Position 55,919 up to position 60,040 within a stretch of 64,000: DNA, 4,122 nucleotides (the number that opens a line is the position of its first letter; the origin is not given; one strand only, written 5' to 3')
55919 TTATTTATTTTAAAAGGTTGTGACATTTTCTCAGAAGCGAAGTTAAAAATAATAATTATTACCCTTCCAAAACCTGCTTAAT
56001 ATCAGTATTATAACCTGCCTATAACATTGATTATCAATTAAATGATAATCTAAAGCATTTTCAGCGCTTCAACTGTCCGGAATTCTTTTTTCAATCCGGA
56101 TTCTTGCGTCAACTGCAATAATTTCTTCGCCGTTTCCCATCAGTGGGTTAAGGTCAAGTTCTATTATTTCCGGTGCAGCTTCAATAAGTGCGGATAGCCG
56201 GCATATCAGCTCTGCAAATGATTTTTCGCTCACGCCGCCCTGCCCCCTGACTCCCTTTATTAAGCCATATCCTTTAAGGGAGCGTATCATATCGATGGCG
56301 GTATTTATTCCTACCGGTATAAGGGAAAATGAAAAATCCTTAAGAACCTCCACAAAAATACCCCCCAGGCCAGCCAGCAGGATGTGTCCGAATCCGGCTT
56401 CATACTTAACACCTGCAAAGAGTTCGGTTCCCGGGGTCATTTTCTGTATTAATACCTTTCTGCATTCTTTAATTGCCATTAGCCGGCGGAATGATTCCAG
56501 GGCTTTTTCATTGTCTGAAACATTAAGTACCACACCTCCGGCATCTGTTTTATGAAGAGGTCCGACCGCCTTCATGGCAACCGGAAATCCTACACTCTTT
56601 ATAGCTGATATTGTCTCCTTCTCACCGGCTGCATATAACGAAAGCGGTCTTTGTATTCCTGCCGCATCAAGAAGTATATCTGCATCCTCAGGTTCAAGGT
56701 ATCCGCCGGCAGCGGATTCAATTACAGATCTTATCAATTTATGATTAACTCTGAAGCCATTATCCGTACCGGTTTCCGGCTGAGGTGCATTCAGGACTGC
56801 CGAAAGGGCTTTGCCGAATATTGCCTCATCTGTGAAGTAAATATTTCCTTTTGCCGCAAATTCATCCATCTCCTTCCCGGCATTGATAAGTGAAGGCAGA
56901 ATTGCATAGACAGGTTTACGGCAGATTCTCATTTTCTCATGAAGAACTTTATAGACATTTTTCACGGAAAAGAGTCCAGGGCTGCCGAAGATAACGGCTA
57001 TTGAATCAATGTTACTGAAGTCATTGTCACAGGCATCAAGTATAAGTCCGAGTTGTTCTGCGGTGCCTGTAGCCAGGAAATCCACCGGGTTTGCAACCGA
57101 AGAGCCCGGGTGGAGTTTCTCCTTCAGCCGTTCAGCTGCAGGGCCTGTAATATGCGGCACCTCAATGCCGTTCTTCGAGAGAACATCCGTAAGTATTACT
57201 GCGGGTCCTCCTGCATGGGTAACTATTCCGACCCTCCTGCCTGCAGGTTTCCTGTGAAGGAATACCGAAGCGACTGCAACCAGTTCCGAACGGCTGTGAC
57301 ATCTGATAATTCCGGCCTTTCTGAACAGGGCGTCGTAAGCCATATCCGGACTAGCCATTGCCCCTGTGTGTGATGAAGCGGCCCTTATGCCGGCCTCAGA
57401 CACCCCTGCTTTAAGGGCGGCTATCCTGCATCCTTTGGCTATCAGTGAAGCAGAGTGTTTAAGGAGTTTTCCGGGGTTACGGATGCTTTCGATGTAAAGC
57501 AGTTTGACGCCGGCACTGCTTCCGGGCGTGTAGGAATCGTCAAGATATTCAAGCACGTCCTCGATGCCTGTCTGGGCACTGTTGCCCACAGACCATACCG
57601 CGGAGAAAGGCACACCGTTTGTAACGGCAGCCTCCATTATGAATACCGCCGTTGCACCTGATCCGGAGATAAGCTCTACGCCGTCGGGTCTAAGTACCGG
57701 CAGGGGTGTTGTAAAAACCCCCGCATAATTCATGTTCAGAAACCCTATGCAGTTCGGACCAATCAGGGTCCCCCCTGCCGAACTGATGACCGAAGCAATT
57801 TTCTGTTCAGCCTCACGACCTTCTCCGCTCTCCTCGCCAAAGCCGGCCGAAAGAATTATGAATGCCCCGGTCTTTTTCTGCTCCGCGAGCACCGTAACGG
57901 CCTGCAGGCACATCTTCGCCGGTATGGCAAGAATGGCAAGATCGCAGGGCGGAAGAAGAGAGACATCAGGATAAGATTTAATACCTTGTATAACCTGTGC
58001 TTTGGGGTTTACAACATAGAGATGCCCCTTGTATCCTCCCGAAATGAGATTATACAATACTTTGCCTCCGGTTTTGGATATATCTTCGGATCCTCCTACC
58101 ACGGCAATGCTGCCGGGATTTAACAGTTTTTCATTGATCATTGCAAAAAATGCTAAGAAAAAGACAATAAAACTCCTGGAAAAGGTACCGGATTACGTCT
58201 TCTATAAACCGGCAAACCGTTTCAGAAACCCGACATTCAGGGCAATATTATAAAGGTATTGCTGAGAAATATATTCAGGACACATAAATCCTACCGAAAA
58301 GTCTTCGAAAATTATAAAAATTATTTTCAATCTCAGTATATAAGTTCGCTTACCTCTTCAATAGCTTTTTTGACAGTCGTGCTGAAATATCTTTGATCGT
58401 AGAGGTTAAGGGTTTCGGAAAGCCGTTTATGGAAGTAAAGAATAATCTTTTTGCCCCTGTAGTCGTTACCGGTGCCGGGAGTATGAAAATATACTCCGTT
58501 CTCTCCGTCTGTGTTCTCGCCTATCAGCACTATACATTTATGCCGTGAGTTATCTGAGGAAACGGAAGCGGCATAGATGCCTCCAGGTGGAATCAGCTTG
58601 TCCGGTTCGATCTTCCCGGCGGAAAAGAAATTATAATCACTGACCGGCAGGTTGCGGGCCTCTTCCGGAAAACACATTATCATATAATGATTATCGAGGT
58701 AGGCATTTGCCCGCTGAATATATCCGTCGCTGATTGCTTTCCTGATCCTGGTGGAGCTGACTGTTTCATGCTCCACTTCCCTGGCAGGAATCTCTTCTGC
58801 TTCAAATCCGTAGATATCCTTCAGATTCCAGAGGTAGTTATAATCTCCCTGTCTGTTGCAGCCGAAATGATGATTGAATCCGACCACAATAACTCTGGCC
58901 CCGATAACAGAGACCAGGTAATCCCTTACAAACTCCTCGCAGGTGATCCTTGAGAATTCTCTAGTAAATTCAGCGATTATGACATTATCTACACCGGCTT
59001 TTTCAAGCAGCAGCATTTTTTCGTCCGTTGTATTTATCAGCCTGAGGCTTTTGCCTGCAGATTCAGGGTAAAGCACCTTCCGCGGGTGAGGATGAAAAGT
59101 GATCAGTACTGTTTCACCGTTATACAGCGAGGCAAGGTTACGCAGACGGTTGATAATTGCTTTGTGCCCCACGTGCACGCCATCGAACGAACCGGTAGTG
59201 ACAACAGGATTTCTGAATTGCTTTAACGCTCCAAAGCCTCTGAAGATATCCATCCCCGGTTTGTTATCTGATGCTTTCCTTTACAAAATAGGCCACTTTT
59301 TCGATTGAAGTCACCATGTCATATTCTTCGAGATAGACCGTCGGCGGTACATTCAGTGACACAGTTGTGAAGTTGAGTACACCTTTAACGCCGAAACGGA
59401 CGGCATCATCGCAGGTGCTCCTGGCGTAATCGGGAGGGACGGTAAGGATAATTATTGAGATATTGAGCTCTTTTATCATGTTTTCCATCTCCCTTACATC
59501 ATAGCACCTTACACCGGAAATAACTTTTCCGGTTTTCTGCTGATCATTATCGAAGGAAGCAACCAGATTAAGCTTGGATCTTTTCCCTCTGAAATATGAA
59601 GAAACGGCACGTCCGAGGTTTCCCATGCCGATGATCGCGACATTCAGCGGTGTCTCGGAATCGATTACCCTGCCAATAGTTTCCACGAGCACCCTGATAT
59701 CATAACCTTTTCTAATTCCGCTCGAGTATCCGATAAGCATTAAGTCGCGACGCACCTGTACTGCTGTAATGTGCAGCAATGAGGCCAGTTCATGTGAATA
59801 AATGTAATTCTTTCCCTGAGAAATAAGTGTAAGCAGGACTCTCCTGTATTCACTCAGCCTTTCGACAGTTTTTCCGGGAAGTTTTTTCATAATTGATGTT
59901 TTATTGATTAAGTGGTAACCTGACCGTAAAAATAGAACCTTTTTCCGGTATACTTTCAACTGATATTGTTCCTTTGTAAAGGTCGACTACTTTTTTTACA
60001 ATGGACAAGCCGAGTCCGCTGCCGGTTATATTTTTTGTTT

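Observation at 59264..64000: hydA, sensor-kinase, REC, REC-kinase and rex form one minus-strand unit: a possible H2- and NADH-sensing phosphorelay with no DNA-binding response regulator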

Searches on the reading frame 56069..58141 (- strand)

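Call 5: search_protein_families(library=pfam, proteins=[window:56069-58141:-], max_evalue=0.01)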
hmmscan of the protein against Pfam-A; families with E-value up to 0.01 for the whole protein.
window:56069-58141:- (690 aa): 5 families
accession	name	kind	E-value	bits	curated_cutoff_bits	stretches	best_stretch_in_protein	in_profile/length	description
PF13549.11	ATP-grasp_5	-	1.6e-50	172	27.6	1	479-683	7-221/221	ATP-grasp domain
PF13607.11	Succ_CoA_lig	-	9.4e-34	116.6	27.4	1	154-294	3-138/138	Succinyl-CoA ligase like flavodoxin domain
PF13380.12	CoA_binding_2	-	1.7e-16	61.2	22.8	1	11-135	2-114/116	CoA binding domain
PF02629.25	CoA_binding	-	0.0024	19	22.3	1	10-96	4-94/97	CoA binding domain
PF19045.5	Ligase_CoA_2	-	0.0024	18.3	23.7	0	304-356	1-53/162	Ligase-CoA domain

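Call 6: search_protein_families(library=ncbifam, proteins=[window:56069-58141:-], max_evalue=0.01)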
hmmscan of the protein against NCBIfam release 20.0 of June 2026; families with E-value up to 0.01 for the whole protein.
window:56069-58141:- (690 aa): 8 families
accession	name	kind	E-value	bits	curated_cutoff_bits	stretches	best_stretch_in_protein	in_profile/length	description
NF045494.1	AcCoALig_Archglob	equivalog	1.8e-110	370.3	1200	2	5-427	220-636/665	acetate--CoA ligase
NF045493.1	HydDutCoALig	equivalog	6.5e-103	345.6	1300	1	3-682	3-697/698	4-hydroxybutyrate--CoA ligase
TIGR02717.1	AcCoA-syn-alpha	equivalog_domain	5.5e-93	312.1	567.15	1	4-421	2-415/447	acetate--CoA ligase alpha subunit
NF045492.1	HydPropCoALig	equivalog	6.3e-78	262.8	1300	2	4-411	249-655/700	3-hydroxypropionate--CoA ligase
NF010623.0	PRK14016.1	subfamily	1.7e-05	23.2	877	1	489-573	220-299/871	cyanophycin synthetase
TIGR02068.2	cya_phycin_syn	equivalog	0.00043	18.4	850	1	489-573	219-298/862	cyanophycin synthetase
TIGR01019.1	sucCoAalpha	subfamily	0.00094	18.7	353.2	1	112-200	103-193/286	succinate--CoA ligase subunit alpha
NF004230.0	PRK05678.1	equivalog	0.0038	16.5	336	1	113-194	106-187/291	succinate--CoA ligase subunit alpha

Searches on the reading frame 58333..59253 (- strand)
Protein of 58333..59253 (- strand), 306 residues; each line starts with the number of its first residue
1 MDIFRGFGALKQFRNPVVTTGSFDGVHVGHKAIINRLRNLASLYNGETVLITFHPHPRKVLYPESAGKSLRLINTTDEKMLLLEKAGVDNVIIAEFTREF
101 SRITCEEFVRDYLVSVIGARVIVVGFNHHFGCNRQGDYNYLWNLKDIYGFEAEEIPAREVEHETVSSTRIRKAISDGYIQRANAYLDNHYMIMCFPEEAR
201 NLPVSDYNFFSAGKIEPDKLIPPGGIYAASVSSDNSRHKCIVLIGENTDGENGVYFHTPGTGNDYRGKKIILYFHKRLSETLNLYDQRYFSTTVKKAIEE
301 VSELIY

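Call 5: search_protein_families(library=pfam, proteins=[window:58333-59253:-], max_evalue=0.01)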
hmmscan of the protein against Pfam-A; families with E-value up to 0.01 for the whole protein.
window:58333-59253:- (306 aa): 3 families
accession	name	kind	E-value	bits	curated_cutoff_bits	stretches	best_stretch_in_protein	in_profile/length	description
PF06574.18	FAD_syn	-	2.5e-44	151.3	27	1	14-169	6-158/158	FAD synthetase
PF01467.32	CTP_transf_like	-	6.2e-08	33.4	21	1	19-172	2-132/133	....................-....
PF01687.23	Flavokinase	-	0.0005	20.7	19.6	1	216-286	31-105/124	Riboflavin kinase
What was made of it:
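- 58333..59253 (-): ribF-like FAD synthetase with a weak flavokinase domain. It is the last gene of the conserved block, 10 nt after rex. Pfam FAD_syn 2.5e-44, Flavokinase 5e-4 (call 5).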

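Call 6: search_protein_families(library=ncbifam, proteins=[window:58333-59253:-], max_evalue=0.01)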
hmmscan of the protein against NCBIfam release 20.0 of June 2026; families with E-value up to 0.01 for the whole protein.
window:58333-59253:- (306 aa): 11 families
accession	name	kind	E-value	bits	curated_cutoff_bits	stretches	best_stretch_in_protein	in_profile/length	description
NF004160.0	PRK05627.1-3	equivalog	3e-48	164.2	295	1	12-247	13-247/325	bifunctional riboflavin kinase/FAD synthetase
NF004162.0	PRK05627.1-5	equivalog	4.8e-46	157.6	241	1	14-303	13-297/304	bifunctional riboflavin kinase/FAD synthetase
NF004159.0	PRK05627.1-2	equivalog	2.2e-44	151.9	306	1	1-192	2-190/326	bifunctional riboflavin kinase/FAD synthetase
NF004163.0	PRK05627.1-6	equivalog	8.1e-40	136.9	315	1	1-246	1-245/313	bifunctional riboflavin kinase/FAD synthetase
NF004158.0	PRK05627.1-1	equivalog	1.1e-34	120.2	396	1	10-248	12-244/304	bifunctional riboflavin kinase/FAD synthetase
NF004161.0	PRK05627.1-4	equivalog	2.2e-31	109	461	1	15-245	19-245/324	bifunctional riboflavin kinase/FAD synthetase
TIGR00083.1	ribF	equivalog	4.1e-31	108.5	184.35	1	18-247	2-226/290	riboflavin biosynthesis protein RibF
NF045965.1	RibF_rel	equivalog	2.4e-23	82.9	200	1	10-276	8-253/279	FAD synthase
NF005518.0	PRK07143.1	equivalog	2.2e-22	79.8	232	1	9-255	10-229/281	hypothetical protein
TIGR00125.1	cyt_tran_rel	domain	2.5e-06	27.6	27.7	1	17-64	2-38/65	adenylyltransferase/cytidyltransferase family protein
TIGR00482.1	TIGR00482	equivalog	0.0058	16.7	112.45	0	20-44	3-27/194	nicotinate (nicotinamide) nucleotide adenylyltransferase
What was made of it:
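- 58333..59253 (-): It is below all NCBIfam RibF cut-offs (call 6).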

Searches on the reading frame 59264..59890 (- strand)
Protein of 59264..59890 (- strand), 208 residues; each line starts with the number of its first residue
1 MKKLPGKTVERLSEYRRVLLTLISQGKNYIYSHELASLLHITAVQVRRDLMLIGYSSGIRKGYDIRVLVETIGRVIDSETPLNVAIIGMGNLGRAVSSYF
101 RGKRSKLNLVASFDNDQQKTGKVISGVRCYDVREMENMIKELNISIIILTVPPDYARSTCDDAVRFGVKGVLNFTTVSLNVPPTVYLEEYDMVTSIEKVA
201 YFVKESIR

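Call 5: search_protein_families(library=pfam, proteins=[window:59264-59890:-], max_evalue=0.01)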
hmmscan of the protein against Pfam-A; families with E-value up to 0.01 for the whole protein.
window:59264-59890:- (208 aa): 3 families
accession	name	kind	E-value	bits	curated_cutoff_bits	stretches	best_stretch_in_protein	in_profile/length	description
PF02629.25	CoA_binding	-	2.8e-17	63.7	22.3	1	82-176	4-96/97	CoA binding domain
PF06971.19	Put_DNA-bind_N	-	4.1e-14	52.8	27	1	3-50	1-48/49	Putative DNA-binding protein N-terminus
PF01408.29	GFO_IDH_MocA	-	1.4e-06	29.5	24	1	82-167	1-86/120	Oxidoreductase family, NAD-binding Rossmann fold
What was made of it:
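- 59264..59890 (-): rex, the NADH/NAD+-sensing transcriptional repressor. Pfam Put_DNA-bind_N plus CoA_binding Rossmann domain (call 5).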

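Call 6: search_protein_families(library=ncbifam, proteins=[window:59264-59890:-], max_evalue=0.01)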
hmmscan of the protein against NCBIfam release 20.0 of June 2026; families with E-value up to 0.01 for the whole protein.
window:59264-59890:- (208 aa): 13 families
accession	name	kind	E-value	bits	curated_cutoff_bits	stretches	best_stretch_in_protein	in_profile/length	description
NF003995.0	PRK05472.2-4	subfamily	1.1e-55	188.4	126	1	2-205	4-207/213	redox-sensing transcriptional repressor Rex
NF003996.0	PRK05472.2-5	equivalog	2.4e-47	161.5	138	1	4-205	2-201/209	redox-sensing transcriptional repressor Rex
NF003993.0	PRK05472.2-2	equivalog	5.2e-45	153.6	217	1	2-204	4-206/212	redox-sensing transcriptional repressor Rex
NF003989.0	PRK05472.1-3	equivalog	5.6e-45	153.7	177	1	2-205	6-209/215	redox-sensing transcriptional repressor Rex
NF003992.0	PRK05472.2-1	equivalog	3.5e-43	147.5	226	1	2-201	19-218/249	redox-sensing transcriptional repressor Rex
NF003994.0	PRK05472.2-3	equivalog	5.7e-43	146.8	130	1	2-197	7-202/217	redox-sensing transcriptional repressor Rex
NF003990.0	PRK05472.1-4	equivalog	1.3e-40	139.2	233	1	4-206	7-209/214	redox-sensing transcriptional repressor Rex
NF003991.0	PRK05472.1-5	equivalog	1.9e-30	106.4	198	1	2-205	5-208/211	redox-sensing transcriptional repressor Rex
NF003988.0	PRK05472.1-1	equivalog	2.7e-30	106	321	1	2-205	5-210/214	redox-sensing transcriptional repressor Rex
TIGR02853.1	spore_dpaA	equivalog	0.00081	18.7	319.65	1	83-152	153-218/287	dipicolinic acid synthetase subunit A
NF009830.0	PRK13304.1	equivalog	0.0013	18.3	267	1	82-144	2-64/265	aspartate dehydrogenase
TIGR03025.1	EPS_sugtrans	subfamily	0.0021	17.4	295.55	1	43-157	85-202/445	exopolysaccharide biosynthesis polyprenyl glycosylphosphotransferase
NF006374.0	PRK08605.1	subfamily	0.0071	15.4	356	0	62-120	130-186/332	D-lactate dehydrogenase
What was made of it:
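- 59264..59890 (-): NCBIfam Rex subfamily 1.1e-55, above cut-off (188 vs 126 bits) (call 6).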

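Call 40: search_solved_structures(query=window:59264-59890:-, max_evalue=0.00001, show_alignments=3)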
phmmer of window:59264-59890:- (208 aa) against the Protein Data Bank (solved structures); distinct sequences matched with E-value up to 0.00001: 8.
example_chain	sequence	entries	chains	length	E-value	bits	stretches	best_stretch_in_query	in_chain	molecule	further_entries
2vt2_A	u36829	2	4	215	1.6e-31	112.7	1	2-205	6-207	REDOX-SENSING TRANSCRIPTIONAL REPRESSOR REX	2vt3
5zz5_A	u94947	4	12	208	8.6e-29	103.8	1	2-200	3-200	Redox-sensing transcriptional repressor Rex | Redox-sensing transcriptional repressor Rex 1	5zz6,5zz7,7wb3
3wg9_A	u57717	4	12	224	3.2e-28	101.9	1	8-205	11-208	Redox-sensing transcriptional repressor rex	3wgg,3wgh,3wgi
3keo_A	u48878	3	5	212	2.9e-27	98.7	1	2-205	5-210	Redox-sensing transcriptional repressor rex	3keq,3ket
3ikv_A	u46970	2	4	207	2.3e-25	92.5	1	3-202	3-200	Redox-sensing transcriptional repressor rex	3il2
3ikt_A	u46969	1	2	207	3.2e-25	92.1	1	3-202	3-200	Redox-sensing transcriptional repressor rex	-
1xcb_A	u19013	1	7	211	3.9e-25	91.8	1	3-202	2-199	Redox-sensing transcriptional repressor rex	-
2dt5_A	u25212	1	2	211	3.9e-25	91.8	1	3-202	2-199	AT-rich DNA-binding protein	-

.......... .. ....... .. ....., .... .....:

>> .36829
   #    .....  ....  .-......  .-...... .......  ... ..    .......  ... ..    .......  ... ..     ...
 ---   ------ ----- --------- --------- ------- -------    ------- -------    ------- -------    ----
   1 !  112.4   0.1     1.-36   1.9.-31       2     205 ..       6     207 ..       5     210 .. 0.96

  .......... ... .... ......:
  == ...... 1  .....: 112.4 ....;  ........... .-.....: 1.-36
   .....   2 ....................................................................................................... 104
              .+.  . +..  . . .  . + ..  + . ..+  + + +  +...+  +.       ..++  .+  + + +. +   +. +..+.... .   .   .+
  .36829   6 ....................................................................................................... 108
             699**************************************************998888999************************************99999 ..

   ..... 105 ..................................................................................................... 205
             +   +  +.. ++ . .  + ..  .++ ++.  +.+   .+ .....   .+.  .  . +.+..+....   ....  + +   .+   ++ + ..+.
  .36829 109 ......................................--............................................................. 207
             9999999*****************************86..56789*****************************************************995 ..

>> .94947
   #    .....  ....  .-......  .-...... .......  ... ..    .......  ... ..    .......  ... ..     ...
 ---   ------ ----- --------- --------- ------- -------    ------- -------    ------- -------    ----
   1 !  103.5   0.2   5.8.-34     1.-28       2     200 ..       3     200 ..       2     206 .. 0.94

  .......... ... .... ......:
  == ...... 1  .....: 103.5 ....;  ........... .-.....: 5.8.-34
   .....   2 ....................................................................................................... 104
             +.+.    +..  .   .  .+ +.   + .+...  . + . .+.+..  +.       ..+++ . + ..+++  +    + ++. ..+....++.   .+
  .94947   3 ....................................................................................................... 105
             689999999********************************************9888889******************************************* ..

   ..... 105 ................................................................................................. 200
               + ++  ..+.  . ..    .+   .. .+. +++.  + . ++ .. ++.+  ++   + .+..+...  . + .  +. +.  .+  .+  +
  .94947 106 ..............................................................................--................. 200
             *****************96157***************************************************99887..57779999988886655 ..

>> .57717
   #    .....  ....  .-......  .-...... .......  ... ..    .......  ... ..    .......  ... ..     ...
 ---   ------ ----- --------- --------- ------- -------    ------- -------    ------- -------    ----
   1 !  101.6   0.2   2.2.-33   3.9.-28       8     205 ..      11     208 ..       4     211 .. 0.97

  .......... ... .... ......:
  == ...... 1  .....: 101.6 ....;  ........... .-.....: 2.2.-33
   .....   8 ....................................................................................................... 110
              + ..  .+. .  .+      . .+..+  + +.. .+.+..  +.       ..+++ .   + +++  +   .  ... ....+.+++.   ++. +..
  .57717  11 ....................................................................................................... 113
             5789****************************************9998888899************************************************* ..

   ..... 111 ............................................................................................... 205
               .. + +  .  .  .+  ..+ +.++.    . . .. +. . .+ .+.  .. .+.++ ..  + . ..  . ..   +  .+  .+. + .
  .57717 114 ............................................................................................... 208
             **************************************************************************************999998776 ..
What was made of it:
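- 59264..59890 (-): Solved Rex proteins 2VT2, 5ZZ5, 3WG9 match at 1e-31 to 1e-28 over the full length (call 40).
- On Rex (redox-sensing transcriptional repressor): 2VT2, 5ZZ5, 3WG9, 3KEO and 1XCB match at 1e-31 to 4e-25 (calls 5, 6, 40).
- Checked: The best solved relative is B. subtilis Rex 2VT2, 1.6e-31 (call 40).
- Rex here has ordinary length and domains, with no receiver or extra module (calls 5, 40).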
